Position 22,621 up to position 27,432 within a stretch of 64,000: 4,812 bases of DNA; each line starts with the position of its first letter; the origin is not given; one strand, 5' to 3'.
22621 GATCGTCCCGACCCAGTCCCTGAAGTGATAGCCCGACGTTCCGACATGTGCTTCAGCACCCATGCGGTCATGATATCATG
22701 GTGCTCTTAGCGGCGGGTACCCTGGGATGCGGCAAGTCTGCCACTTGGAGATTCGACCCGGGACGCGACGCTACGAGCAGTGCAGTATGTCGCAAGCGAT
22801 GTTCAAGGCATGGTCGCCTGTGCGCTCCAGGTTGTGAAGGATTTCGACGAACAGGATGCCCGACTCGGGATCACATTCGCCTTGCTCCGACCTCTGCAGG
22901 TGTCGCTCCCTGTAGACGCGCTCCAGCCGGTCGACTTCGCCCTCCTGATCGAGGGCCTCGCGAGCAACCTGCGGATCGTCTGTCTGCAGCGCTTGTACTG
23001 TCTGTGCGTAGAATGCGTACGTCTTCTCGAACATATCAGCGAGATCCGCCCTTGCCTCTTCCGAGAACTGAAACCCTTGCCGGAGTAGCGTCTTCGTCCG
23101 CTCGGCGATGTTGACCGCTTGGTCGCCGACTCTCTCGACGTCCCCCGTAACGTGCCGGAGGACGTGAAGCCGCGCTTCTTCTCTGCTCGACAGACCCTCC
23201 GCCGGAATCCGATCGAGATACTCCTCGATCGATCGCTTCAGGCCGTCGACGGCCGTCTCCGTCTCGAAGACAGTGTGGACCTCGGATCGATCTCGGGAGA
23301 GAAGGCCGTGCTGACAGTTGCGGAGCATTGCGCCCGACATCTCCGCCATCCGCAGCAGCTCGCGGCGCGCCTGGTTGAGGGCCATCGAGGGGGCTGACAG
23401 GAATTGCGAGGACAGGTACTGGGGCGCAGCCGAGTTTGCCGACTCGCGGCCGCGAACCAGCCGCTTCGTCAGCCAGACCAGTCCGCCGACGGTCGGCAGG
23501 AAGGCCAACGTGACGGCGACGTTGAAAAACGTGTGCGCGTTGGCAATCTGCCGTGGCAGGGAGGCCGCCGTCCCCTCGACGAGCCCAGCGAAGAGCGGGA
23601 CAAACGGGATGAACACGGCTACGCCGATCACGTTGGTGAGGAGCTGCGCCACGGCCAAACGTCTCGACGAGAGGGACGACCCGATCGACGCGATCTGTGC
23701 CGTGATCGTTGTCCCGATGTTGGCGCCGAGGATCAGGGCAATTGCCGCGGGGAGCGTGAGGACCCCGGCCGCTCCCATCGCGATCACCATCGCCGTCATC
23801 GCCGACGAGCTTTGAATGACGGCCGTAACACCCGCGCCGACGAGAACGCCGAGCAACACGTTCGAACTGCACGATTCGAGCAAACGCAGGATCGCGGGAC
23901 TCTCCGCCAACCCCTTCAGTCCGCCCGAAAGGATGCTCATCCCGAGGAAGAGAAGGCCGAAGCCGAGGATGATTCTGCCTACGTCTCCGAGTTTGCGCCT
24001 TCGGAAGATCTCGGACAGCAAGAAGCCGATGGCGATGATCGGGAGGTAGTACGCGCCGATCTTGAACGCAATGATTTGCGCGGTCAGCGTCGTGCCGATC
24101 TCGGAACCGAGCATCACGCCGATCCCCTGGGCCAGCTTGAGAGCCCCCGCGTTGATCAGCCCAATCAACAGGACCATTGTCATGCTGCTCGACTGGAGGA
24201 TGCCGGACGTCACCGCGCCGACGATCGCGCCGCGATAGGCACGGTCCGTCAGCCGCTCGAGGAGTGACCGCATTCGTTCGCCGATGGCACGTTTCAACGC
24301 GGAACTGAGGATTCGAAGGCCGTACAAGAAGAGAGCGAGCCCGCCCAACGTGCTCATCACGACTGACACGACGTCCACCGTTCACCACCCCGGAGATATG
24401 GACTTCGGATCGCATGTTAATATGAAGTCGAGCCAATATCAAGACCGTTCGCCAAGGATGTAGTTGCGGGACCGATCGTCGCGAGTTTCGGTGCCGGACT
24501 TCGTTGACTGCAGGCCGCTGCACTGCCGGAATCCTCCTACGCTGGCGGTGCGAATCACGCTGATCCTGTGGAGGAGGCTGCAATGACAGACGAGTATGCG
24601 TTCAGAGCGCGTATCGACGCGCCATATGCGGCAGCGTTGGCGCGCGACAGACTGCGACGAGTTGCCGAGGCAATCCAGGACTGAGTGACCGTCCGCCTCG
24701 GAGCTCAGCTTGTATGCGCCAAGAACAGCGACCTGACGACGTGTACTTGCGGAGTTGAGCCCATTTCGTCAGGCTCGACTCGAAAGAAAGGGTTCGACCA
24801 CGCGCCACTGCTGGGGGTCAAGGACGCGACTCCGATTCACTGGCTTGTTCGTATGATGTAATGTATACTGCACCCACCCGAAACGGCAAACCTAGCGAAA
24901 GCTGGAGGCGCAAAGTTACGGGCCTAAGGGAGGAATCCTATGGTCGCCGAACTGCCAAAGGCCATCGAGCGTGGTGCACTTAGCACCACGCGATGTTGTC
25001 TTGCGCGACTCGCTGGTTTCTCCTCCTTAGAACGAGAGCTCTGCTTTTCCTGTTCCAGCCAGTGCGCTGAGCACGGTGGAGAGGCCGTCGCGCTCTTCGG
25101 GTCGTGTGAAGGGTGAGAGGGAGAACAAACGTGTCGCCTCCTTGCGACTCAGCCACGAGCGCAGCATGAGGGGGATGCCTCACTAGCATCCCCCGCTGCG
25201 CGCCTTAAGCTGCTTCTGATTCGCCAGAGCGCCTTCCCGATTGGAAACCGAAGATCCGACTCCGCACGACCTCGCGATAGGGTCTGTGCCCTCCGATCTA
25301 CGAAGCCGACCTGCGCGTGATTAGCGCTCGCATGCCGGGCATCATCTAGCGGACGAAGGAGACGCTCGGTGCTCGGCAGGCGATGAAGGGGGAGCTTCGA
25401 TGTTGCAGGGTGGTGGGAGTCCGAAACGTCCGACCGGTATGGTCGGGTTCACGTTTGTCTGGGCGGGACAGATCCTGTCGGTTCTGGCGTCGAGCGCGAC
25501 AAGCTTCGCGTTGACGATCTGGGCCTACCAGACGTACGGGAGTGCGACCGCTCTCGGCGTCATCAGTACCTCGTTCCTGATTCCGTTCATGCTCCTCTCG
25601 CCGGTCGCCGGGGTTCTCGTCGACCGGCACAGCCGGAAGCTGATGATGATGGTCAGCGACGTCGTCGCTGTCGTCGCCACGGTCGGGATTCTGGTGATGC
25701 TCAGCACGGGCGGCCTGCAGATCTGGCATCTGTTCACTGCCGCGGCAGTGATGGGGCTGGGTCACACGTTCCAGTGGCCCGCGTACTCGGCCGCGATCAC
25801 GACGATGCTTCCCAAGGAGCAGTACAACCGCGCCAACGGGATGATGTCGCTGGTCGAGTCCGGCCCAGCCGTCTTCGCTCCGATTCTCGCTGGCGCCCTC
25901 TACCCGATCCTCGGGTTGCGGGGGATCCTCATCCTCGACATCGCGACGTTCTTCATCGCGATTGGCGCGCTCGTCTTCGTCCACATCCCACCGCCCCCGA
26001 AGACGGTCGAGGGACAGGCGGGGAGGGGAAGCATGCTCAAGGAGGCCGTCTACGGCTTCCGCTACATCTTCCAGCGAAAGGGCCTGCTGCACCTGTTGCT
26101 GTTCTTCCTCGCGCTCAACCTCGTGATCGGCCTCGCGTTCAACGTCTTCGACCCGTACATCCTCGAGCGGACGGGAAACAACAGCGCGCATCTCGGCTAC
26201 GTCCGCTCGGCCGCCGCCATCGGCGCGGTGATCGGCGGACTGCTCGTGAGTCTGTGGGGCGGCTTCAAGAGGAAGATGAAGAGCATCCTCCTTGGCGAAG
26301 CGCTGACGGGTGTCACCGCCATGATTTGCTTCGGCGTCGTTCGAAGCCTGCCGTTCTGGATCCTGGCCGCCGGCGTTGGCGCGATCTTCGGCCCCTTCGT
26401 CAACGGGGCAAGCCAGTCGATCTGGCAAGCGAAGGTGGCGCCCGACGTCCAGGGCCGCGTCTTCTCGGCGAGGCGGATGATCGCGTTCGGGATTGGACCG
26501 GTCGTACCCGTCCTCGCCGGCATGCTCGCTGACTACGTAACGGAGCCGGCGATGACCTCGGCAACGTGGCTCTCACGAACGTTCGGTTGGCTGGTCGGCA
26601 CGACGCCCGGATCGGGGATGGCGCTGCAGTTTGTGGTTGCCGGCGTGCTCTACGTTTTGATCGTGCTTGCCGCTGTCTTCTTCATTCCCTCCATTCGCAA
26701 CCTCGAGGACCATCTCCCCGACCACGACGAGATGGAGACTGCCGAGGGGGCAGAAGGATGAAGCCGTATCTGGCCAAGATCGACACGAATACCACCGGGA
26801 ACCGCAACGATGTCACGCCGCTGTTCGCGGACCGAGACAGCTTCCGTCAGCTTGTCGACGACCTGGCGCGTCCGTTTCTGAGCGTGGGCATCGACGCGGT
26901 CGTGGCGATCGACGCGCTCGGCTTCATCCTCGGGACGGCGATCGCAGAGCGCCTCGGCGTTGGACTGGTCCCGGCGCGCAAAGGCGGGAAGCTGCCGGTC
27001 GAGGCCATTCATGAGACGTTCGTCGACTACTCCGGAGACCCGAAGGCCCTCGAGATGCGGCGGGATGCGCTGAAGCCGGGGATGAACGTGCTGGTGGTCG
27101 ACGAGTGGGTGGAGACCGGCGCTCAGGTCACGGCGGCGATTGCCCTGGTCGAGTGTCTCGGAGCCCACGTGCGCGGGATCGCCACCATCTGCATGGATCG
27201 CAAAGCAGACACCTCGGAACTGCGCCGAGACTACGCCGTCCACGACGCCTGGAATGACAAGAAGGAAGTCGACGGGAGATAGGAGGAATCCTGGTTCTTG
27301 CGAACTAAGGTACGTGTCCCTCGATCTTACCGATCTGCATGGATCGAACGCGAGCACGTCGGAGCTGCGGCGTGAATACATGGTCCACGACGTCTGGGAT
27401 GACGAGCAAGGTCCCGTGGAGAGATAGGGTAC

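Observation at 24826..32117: Two ~380-bp direct repeats (A1 24826-25198, A2 31734-32117) bracket ~6.5 kb of accessory genes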

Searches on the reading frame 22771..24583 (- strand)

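Call 11: search_protein_families(library=pfam, proteins=[window:23036-24583:-], max_evalue=0.01)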
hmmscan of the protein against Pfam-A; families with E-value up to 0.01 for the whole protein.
window:23036-24583:- (515 aa): 0 families

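Call 13: search_protein_families(library=pfam, proteins=[window:22771-24378:-], max_evalue=0.01)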
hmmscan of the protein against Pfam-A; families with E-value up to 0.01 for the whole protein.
window:22771-24378:- (535 aa): 2 families
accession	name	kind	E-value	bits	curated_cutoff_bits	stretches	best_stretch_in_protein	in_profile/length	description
PF02690.20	Na_Pi_cotrans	-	1.4e-62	210.1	29.1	2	16-151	1-136/137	Na+/Pi-cotransporter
PF01895.24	PhoU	-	1.6e-29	102.6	23.5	2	447-530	2-88/89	PhoU domain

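Call 14: search_protein_families(library=ncbifam, proteins=[window:22771-24378:-], max_evalue=0.01)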
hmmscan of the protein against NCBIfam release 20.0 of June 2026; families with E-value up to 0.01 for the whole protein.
window:22771-24378:- (535 aa): 5 families
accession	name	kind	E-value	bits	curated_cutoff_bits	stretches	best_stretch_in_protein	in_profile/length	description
NF037997.1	Na_Pi_symport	subfamily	4.5e-69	233.1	50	1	14-298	5-288/294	Na/Pi symporter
TIGR00704.1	NaPi_cotrn_rel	hypoth_equivalog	9.4e-65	219.2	210.1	1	5-310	2-307/308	Na/Pi-cotransporter II-related protein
TIGR01013.1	2a58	subfamily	5.8e-30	104.6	306.15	2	113-504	46-436/456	sodium-dependent inorganic phosphate transporter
TIGR02135.1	phoU_full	equivalog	5.4e-21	75.2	130.25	1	334-531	7-203/212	phosphate signaling complex protein PhoU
NF008332.0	PRK11115.1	equivalog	3.8e-07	29.9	342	1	331-531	15-213/239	phosphate signaling complex protein PhoU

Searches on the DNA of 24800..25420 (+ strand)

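Call 22: search_rna_families(source=window, start=24800, end=25420, threshold=evalue, max_evalue=5)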
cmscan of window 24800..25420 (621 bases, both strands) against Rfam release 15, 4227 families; matches with E-value up to 5: 4.
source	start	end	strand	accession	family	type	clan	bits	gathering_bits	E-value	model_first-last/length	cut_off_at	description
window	24875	24959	+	RF01051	c-di-GMP-I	Cis-reg; riboswitch;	CL00126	73.8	35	1.3e-14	1-87/87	no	c-di-GMP-I riboswitch aptamer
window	24913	24994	-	RF00194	Rubella_3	Cis-reg;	-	19.7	35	0.26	1-68/68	no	Rubella virus 3' cis-acting element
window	25134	25213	-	RF02835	Bcj11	Gene; sRNA;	-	17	49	2.5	1-122/122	no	Burkholderia RNA 11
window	25125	25245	+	RF02832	Scr5676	Gene; sRNA;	-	14.8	56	4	1-130/130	no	Streptomyces RNA 5676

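Call 45: search_dna_similar(query=window:24840-25240:+, collection=plasmids, mode=distant, max_evalue=0.01, max_rows=10)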
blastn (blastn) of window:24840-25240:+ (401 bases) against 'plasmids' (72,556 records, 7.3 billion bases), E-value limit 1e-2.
No match.

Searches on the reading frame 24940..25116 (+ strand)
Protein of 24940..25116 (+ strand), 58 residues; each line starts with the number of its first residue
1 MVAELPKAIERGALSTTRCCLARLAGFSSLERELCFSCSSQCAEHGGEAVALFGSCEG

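Call 40: list_cluster_members(proteins=[P0001, window:24940-25116:+, window:31827-32108:-, window:24980-25189:-, window:32208-32387:+])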
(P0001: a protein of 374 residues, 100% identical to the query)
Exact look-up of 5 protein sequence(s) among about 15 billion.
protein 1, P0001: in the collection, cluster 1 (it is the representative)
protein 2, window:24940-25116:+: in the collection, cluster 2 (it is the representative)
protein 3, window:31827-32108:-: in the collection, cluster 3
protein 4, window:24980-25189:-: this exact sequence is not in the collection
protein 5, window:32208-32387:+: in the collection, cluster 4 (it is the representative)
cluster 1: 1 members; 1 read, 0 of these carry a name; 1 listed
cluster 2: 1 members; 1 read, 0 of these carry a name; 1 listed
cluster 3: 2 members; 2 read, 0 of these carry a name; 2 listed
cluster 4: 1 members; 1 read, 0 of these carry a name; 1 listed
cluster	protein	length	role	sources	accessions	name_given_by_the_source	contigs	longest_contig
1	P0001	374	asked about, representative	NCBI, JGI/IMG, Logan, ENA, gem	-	-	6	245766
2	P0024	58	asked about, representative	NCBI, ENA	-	-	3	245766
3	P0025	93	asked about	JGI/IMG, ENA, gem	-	-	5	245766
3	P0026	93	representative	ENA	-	-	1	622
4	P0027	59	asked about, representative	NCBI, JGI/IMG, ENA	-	-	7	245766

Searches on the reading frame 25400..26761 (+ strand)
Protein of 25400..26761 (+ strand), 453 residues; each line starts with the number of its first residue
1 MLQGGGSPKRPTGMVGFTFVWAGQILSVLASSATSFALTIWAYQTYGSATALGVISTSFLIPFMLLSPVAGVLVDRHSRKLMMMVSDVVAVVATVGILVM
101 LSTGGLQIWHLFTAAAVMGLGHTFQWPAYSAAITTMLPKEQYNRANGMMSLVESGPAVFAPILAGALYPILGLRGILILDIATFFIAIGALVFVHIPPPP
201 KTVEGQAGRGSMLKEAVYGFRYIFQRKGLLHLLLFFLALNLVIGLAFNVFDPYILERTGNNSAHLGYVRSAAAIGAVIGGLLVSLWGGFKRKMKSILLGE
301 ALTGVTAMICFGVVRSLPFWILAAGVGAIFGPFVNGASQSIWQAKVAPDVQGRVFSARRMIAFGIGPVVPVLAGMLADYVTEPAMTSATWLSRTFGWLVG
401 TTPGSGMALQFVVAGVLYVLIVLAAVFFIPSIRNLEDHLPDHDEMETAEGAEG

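Call 11: search_protein_families(library=pfam, proteins=[window:25400-26761:+], max_evalue=0.01)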
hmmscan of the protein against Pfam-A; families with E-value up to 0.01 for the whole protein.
window:25400-26761:+ (453 aa): 2 families
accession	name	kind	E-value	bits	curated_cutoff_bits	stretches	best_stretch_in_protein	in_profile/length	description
PF07690.21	MFS_1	-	3.9e-34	118.6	33.4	2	20-368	1-344/347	Major Facilitator Superfamily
PF05977.19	MFS_3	-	2.8e-13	49.6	27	1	16-323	11-315/524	Transmembrane secretion effector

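Call 14: search_protein_families(library=ncbifam, proteins=[window:25400-26761:+], max_evalue=0.01)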
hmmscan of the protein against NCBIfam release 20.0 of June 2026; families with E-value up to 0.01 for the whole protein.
window:25400-26761:+ (453 aa): 13 families
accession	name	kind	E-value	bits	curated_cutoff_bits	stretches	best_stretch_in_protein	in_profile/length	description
TIGR00900.1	2A0121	subfamily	5e-63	213.6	319.6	1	17-379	1-362/364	H+ Antiporter protein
NF000245.1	macrolide_MefA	exception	4.7e-36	124.7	675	1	17-380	11-373/405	macrolide efflux MFS transporter Mef(A)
NF000051.1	macrolide_MefB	exception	3.6e-31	108.5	800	1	17-366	11-357/409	macrolide efflux MFS transporter Mef(B)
NF000246.1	macrolide_MefC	exception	9.9e-31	107.2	870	1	17-378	10-370/407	macrolide efflux MFS transporter Mef(C)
NF012178.0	tet_MFS_V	exception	1.9e-25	89.9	640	1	21-381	14-375/409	tetracycline efflux MFS transporter Tet(V)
NF000154.1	macrolide_MefEN2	exception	1.1e-23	84.3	800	1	20-357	11-345/401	macrolide efflux MFS transporter Mef(En2)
NF052575.1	MFS_efflux_Tap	equivalog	8e-18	64.6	625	1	36-379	25-370/401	multidrug efflux MFS transporter Tap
NF006386.0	PRK08633.1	equivalog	2.4e-15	55.4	1221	1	17-363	11-368/1147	acyl-[ACP]--phospholipid O-acyltransferase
NF007792.0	PRK10489.1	equivalog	5.4e-15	55.3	324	1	17-357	19-352/419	enterobactin transporter EntS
TIGR00880.1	2_A_01_02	superfamily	4.1e-11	43.2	131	1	64-193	12-135/141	multidrug resistance protein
NF005291.0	PRK06814.1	equivalog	3.6e-06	25.2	1349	1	51-306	53-304/1140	acyl-[ACP]--phospholipid O-acyltransferase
NF008397.0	PRK11195.1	equivalog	6.4e-06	25.5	297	1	16-334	4-325/414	lysophospholipid transporter LplT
TIGR00883.1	2A0106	subfamily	2.3e-05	23.6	443.45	1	49-171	260-382/400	metabolite/H+ symporter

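Call 18: find_encoding_contigs(protein=window:25400-26761:+, flank=10000, max_places=6)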
Protein window:25400-26761:+ (453 aa): 12 contigs read that carry it; 6 places shown.
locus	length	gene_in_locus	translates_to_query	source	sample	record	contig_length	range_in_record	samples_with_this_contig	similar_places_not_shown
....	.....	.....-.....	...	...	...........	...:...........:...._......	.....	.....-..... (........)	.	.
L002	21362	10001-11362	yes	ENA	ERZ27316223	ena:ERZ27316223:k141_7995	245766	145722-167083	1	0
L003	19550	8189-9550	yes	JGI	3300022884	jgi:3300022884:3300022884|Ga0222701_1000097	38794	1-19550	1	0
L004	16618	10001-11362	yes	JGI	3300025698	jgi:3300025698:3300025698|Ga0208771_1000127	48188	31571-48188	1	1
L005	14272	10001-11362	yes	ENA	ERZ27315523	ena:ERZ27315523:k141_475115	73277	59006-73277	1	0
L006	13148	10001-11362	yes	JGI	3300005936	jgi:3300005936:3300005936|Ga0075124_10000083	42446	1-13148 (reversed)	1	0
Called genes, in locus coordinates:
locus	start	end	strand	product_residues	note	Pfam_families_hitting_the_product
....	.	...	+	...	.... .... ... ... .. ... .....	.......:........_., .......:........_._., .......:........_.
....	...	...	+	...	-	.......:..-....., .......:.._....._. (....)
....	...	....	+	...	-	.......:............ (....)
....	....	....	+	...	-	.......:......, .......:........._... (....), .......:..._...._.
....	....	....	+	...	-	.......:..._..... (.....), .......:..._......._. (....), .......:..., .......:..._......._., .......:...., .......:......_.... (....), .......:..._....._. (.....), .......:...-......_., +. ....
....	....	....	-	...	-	-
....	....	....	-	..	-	-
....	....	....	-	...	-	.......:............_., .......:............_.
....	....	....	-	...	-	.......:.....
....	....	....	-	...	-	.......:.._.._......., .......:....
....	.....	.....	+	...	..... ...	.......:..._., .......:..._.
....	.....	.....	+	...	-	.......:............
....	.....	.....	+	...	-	-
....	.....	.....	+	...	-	-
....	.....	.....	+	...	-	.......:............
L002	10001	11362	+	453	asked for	PF05977:MFS_3, PF07690:MFS_1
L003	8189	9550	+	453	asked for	PF05977:MFS_3, PF07690:MFS_1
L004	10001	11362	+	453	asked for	PF05977:MFS_3, PF07690:MFS_1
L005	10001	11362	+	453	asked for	PF05977:MFS_3, PF07690:MFS_1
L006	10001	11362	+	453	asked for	PF05977:MFS_3, PF07690:MFS_1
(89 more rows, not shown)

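Call 37: search_protein_families(library=padloc, proteins=[window:25400-26761:+], max_evalue=0.01)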
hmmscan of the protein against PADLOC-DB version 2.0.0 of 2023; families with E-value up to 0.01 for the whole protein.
window:25400-26761:+ (453 aa): 0 families

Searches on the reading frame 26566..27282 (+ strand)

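Call 11: search_protein_families(library=pfam, proteins=[window:26566-27282:+], max_evalue=0.01)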
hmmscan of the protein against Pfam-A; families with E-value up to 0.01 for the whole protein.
window:26566-27282:+ (238 aa): 1 family
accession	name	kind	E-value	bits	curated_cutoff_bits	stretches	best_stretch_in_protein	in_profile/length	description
PF00156.33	Pribosyltran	-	7.7e-09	35.5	26.3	1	109-222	30-136/158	Phosphoribosyl transferase domain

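Call 14: search_protein_families(library=ncbifam, proteins=[window:26566-27282:+], max_evalue=0.01)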
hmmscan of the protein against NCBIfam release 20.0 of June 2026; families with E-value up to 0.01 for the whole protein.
window:26566-27282:+ (238 aa): 16 families
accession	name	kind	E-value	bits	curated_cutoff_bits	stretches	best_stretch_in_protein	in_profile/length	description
NF002634.0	PRK02304.1-3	equivalog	1.8e-32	112.5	170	1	81-208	28-154/182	adenine phosphoribosyltransferase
NF002636.0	PRK02304.1-5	equivalog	1.1e-31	109.7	125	1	81-209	27-154/176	adenine phosphoribosyltransferase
TIGR01090.1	apt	equivalog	8.5e-31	107.3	185.85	1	81-209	19-146/169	adenine phosphoribosyltransferase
NF002633.0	PRK02304.1-2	equivalog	7e-30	104.1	224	1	81-210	21-149/172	adenine phosphoribosyltransferase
NF002632.0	PRK02304.1-1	equivalog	1.8e-25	89.7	243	1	82-208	30-155/183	adenine phosphoribosyltransferase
NF006328.0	PRK08558.1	equivalog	4.4e-13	49.4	184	1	89-223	92-227/238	adenine phosphoribosyltransferase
TIGR01743.1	purR_Bsub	equivalog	6.2e-12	45.1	258.7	1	100-224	120-245/268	pur operon repressor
NF009211.0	PRK12560.1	equivalog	2.7e-11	43.6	188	1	81-207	26-149/187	adenine phosphoribosyltransferase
NF006671.0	PRK09219.1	equivalog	9.7e-08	31.7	177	1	92-208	34-153/192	xanthine phosphoribosyltransferase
NF002635.0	PRK02304.1-4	subfamily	7e-07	29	146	1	94-216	40-158/188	adenine phosphoribosyltransferase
NF040646.1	HPT_Archaea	equivalog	1e-06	28.5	200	1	106-220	51-161/184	hypoxanthine/guanine phosphoribosyltransferase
TIGR01367.1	pyrE_Therm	equivalog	5.9e-06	26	150.25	1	86-215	34-147/187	orotate phosphoribosyltransferase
NF004689.0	PRK06031.1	equivalog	7.9e-06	25.3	175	1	94-208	70-190/233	phosphoribosyltransferase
NF005592.0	PRK07322.1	subfamily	5.5e-05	22.6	143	1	100-215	45-163/180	adenine phosphoribosyltransferase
TIGR01744.1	XPRTase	equivalog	0.00034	20.3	164.45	1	94-208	36-153/191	xanthine phosphoribosyltransferase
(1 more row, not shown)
